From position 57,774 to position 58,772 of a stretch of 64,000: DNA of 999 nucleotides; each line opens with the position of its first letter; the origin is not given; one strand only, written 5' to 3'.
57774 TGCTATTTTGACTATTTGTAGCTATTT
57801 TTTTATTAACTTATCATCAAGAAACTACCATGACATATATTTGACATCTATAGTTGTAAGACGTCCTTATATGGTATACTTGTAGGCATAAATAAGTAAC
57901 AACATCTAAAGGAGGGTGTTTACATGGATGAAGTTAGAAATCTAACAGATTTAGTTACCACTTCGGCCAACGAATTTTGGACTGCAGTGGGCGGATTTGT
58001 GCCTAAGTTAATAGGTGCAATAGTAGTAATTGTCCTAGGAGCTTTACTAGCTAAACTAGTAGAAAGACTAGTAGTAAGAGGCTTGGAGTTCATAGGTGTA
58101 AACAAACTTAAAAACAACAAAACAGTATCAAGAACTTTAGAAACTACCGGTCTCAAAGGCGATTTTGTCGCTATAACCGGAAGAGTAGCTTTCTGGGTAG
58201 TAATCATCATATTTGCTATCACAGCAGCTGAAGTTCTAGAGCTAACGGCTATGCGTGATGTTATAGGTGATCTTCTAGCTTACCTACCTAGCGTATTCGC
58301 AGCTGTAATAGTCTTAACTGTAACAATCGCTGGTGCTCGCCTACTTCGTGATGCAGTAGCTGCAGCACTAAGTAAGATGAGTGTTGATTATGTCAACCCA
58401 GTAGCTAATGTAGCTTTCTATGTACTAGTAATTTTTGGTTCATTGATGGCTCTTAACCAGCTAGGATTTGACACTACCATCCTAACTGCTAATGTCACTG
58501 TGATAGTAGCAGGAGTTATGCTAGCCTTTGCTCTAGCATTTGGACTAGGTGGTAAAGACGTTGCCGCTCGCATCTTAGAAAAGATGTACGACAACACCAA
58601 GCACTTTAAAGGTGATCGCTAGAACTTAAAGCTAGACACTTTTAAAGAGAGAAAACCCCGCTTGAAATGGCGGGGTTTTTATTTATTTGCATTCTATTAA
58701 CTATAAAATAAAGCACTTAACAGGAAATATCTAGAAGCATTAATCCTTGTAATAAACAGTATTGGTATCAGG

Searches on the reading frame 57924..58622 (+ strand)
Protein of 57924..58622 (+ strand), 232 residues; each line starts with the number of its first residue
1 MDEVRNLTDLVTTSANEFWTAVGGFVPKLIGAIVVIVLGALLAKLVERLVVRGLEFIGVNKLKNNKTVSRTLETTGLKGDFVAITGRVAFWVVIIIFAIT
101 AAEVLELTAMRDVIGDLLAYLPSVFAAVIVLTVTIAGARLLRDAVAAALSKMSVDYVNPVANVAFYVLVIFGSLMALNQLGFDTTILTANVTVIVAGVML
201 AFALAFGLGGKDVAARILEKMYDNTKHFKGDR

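Call 71: search_protein_families(library=pfam, proteins=[window:57924-58622:+], max_evalue=0.001)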
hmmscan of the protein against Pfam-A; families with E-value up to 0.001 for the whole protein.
window:57924-58622:+ (232 aa): 1 family
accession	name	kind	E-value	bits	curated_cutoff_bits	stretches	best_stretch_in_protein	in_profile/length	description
PF05552.17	MS_channel_1st_1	-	5.9e-18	64.9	22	2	15-61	3-49/50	Mechanosensitive ion channel, conserved TM helix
